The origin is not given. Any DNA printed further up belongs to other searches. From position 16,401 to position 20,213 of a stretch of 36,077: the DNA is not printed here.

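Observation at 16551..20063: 1170-aa fusion with a GltD-type NAD(P)H module inserted inside a NuoG/FdhA-like Fe-S scaffold and a truncated, degenerate molybdopterin-type domain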

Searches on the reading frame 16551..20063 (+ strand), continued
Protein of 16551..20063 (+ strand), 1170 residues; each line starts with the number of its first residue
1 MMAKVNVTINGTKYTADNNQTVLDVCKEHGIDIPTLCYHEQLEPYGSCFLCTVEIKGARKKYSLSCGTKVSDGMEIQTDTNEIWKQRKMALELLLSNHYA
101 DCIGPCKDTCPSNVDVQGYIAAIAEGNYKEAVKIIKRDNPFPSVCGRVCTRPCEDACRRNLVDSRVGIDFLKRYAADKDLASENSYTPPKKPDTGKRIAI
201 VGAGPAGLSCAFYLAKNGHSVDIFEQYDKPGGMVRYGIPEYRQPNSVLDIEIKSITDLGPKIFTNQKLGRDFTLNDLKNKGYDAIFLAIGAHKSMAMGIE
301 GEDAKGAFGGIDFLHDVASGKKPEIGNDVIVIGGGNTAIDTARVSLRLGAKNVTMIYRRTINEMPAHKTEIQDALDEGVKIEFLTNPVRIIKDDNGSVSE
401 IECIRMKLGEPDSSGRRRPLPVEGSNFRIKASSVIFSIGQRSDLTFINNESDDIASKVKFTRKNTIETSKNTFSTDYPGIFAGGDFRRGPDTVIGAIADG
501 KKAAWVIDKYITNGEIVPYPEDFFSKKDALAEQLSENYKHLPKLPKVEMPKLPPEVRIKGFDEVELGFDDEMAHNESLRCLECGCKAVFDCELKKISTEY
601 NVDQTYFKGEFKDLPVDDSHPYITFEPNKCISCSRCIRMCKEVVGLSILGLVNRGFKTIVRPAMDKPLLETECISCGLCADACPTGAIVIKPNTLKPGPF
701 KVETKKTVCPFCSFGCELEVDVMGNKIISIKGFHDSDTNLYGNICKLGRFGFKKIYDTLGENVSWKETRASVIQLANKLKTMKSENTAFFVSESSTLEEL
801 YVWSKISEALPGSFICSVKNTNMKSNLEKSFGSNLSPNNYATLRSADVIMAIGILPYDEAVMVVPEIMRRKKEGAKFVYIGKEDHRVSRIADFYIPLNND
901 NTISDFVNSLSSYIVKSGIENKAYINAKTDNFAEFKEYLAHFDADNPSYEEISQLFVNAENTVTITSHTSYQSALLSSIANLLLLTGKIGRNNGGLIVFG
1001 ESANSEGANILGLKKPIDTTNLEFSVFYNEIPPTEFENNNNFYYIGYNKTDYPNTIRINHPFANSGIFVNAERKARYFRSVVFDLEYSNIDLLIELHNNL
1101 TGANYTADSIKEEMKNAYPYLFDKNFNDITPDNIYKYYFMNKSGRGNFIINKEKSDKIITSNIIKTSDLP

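Call 5: search_solved_structures(query=window:16551-20063:+, max_evalue=0.00001, show_alignments=2)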
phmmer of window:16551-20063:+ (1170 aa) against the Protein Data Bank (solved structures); distinct sequences matched with E-value up to 0.00001: 104 (the best 60 are shown).
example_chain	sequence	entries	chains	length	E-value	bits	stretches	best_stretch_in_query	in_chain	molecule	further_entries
9bov_A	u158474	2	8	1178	2.3e-236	790.4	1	4-1014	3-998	Molybdopterin oxidoreductase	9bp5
8oh5_C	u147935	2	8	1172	1.7e-210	704.8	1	2-1019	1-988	Formate dehydrogenase-O, major subunit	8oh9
9n5u_A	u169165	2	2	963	1.1e-197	662.3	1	4-769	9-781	NfnA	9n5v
4ylf_B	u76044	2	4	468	1.5e-91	310.8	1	105-517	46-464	Dihydropyrimidine dehydrogenase subunit A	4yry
5jca_L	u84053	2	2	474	1.8e-85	290.7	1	104-512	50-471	NADH-dependent Ferredoxin:NADP Oxidoreductase (NfnI) subunit alpha | NADH-dependent Ferredoxin:NADP Oxidoreductase subunit alpha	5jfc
5vj7_A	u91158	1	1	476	1.3e-75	258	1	104-512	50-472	Oxidoreductase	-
6s6s_G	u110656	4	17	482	5.3e-60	206.4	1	106-511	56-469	Glutamate synthase [NADPH] small chain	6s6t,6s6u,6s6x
2vdc_G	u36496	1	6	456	3.2e-59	203.8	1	97-511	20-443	GLUTAMATE SYNTHASE [NADPH] SMALL CHAIN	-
9wxb_B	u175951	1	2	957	7.2e-54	186.1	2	614-1007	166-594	Formate dehydrogenase alpha subunit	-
7mfm_I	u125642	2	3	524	1.3e-53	185.2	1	110-518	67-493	Glutamate synthase (NADPH) small chain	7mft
6tg9_A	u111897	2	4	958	5.9e-53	183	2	613-1007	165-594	Formate dehydrogenase subunit alpha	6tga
7m31_A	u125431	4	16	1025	7.3e-51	176.1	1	104-512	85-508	Dihydropyrimidine dehydrogenase [NADP(+)]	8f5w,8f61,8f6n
1gt8_A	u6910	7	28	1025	7.3e-51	176.1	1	104-512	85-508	DIHYDROPYRIMIDINE DEHYDROGENASE | Dihydropyrimidine dehydrogenase [NADP(+)]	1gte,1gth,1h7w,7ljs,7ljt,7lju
1h7x_A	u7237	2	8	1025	7.3e-51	176.1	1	104-512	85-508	DIHYDROPYRIMIDINE DEHYDROGENASE | Dihydropyrimidine dehydrogenase [NADP(+)]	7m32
7t2r_A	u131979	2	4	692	4.1e-42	147.1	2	585-754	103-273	NiFe hydrogenase subunit A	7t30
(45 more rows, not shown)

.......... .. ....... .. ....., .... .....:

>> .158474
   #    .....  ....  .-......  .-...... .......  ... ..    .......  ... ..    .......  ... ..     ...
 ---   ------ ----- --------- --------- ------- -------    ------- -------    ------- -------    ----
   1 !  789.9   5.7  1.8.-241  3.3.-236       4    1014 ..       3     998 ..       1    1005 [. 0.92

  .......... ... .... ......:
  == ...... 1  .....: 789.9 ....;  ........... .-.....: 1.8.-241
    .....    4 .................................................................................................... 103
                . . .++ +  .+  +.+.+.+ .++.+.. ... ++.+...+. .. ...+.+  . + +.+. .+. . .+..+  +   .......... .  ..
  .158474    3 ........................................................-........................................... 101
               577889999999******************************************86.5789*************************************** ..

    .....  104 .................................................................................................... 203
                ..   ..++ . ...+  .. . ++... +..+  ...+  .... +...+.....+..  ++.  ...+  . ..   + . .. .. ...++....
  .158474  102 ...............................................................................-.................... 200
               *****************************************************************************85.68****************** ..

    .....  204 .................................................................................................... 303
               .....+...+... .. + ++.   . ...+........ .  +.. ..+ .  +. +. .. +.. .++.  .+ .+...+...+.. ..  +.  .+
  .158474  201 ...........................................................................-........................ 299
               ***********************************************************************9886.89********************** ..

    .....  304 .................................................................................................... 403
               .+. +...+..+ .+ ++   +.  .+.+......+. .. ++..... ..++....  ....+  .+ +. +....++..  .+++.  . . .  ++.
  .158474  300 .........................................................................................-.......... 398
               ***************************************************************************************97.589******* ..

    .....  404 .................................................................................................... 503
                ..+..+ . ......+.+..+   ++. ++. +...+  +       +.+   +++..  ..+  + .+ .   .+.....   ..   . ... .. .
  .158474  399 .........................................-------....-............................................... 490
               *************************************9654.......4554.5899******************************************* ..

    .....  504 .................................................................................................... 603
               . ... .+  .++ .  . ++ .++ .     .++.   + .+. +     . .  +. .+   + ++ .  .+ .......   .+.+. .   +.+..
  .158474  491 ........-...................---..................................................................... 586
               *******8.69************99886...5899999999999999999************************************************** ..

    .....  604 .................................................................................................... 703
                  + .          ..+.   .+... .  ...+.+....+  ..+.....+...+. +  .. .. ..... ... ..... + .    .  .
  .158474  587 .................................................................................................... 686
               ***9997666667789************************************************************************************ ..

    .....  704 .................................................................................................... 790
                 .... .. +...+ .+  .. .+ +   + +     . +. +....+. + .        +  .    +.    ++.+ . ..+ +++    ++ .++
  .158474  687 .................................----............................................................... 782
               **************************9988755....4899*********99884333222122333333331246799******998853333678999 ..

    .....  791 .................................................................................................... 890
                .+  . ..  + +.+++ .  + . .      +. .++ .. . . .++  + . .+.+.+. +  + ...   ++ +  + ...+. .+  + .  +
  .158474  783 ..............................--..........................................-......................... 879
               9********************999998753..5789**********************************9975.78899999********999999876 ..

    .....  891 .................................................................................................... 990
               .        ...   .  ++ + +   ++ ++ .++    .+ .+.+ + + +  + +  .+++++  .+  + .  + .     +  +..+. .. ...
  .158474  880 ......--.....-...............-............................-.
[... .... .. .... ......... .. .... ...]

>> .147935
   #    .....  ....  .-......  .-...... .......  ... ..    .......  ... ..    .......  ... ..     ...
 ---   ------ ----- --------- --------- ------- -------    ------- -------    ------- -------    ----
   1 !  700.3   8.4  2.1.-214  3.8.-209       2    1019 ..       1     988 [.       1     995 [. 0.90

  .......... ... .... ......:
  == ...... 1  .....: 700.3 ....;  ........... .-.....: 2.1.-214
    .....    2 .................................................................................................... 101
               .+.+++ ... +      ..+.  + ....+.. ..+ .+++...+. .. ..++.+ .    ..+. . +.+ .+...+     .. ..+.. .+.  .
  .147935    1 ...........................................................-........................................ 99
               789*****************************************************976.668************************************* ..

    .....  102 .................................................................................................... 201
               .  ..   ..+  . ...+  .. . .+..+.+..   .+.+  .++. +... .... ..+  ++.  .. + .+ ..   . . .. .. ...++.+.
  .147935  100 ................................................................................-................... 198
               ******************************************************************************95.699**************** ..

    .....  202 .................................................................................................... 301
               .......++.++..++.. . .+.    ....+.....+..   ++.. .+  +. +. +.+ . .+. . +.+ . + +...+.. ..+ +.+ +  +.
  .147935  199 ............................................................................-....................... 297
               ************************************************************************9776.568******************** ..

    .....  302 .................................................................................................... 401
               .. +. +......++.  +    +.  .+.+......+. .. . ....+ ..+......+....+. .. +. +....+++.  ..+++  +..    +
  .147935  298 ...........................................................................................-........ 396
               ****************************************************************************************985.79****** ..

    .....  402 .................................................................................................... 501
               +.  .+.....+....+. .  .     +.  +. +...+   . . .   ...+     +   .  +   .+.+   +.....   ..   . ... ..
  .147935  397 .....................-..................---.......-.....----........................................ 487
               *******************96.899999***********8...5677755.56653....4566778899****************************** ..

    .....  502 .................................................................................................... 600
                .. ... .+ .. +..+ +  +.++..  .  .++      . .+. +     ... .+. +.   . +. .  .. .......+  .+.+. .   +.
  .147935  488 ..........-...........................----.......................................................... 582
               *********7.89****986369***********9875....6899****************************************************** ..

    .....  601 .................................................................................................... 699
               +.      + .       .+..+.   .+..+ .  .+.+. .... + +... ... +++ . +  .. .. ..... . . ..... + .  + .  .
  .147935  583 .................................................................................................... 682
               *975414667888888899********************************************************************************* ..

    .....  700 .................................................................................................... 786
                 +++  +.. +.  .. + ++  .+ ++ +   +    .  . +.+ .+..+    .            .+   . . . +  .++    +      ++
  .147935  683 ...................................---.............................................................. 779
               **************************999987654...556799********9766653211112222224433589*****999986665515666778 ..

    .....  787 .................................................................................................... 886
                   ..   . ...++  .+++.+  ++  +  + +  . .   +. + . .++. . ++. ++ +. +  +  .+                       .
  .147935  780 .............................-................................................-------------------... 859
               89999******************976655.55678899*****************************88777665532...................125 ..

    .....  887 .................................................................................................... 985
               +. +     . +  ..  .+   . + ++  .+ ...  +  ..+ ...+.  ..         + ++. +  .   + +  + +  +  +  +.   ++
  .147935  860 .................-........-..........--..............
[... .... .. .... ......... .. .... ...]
